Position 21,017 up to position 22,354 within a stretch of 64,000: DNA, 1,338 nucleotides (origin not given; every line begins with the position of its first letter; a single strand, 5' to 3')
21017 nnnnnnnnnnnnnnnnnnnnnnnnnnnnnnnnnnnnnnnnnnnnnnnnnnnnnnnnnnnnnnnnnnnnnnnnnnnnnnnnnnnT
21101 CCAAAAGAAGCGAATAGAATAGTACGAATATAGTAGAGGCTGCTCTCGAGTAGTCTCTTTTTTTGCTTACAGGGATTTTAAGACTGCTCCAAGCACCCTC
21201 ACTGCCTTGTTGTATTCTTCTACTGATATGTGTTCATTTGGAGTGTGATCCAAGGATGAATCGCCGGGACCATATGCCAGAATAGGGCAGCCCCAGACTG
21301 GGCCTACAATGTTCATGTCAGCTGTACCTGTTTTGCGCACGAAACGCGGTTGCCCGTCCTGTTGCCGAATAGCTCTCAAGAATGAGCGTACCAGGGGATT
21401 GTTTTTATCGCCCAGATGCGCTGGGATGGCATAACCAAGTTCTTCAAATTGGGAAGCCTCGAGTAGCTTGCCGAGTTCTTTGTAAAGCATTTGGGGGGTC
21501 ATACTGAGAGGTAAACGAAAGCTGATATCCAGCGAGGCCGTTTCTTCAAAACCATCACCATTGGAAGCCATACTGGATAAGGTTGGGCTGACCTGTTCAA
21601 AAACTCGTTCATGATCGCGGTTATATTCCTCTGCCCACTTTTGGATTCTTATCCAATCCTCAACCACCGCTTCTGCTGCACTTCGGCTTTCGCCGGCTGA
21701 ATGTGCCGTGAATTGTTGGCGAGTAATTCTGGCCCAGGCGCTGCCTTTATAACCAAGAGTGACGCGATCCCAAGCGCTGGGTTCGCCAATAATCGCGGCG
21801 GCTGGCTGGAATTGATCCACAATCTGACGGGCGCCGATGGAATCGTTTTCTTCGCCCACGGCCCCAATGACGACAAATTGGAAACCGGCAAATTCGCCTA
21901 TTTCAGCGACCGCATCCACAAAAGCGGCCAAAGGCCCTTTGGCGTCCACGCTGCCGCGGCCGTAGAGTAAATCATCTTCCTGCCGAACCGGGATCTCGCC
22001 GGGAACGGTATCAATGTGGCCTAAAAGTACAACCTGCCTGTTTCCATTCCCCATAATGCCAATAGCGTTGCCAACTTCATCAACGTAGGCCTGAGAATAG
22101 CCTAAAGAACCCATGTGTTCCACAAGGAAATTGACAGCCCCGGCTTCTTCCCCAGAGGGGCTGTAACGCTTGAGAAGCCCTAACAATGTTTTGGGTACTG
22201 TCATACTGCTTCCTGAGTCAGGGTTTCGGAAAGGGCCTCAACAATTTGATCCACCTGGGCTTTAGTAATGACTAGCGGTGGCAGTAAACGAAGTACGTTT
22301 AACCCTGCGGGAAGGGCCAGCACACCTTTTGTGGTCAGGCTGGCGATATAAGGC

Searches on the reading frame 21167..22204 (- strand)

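Call 47: search_protein_families(library=ncbifam, proteins=[window:21167-22204:-], max_evalue=0.00001)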
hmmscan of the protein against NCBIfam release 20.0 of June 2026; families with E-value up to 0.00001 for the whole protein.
window:21167-22204:- (345 aa): 30 families (the best 25 are shown)
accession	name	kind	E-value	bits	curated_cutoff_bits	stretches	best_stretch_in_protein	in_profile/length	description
NF003367.0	PRK04443.1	equivalog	1.2e-121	406.3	363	1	7-344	13-344/349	[LysW]-lysine hydrolase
TIGR01902.1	dapE-lys-deAc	subfamily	1.1e-96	324.1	163.1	1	7-344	3-336/340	N-acetyl-ornithine/N-acetyl-lysine deacetylase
NF001747.0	PRK00466.1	equivalog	9.8e-56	189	288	1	5-340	14-337/346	N-acetyl-lysine deacetylase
NF009555.0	PRK13004.1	equivalog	8.3e-28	97.4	321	1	9-171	23-199/399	YgeY family selenium metabolism-linked hydrolase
NF006399.0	PRK08651.1-2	equivalog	1.4e-27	96.7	381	2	19-187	26-209/405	succinyl-diaminopimelate desuccinylase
TIGR01910.1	DapE-ArgE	subfamily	1.4e-25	90.3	217.6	1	16-337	16-373/373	ArgE/DapE family deacylase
TIGR01900.1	dapE-gram_pos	equivalog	3.5e-25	88.7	304.2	1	6-341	8-349/351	succinyl-diaminopimelate desuccinylase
TIGR01892.1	AcOrn-deacetyl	equivalog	8e-21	74.5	297.7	1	46-338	48-361/365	acetylornithine deacetylase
TIGR03526.1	selenium_YgeY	hypoth_equivalog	6.7e-20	71.3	321.5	1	9-175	21-201/395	YgeY family selenium metabolism-linked hydrolase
NF009557.0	PRK13009.1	equivalog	1e-19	70.9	284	1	9-344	11-373/377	succinyl-diaminopimelate desuccinylase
NF006402.0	PRK08651.1-5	equivalog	1.4e-19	70.3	369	1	25-200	26-208/369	succinyl-diaminopimelate desuccinylase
NF006400.0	PRK08651.1-3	equivalog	1.6e-18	66.7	374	2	54-170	90-212/410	succinyl-diaminopimelate desuccinylase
NF003474.0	PRK05111.1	equivalog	5e-18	65.2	460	1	45-343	62-378/383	acetylornithine deacetylase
NF006404.0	PRK08652.1-2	equivalog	9.1e-18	64.3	348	1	10-144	10-141/332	acetylornithine deacetylase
NF009558.0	PRK13013.1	equivalog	2e-16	59.7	428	2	54-169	93-216/429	acetylornithine deacetylase/succinyl-diaminopimelate desuccinylase family protein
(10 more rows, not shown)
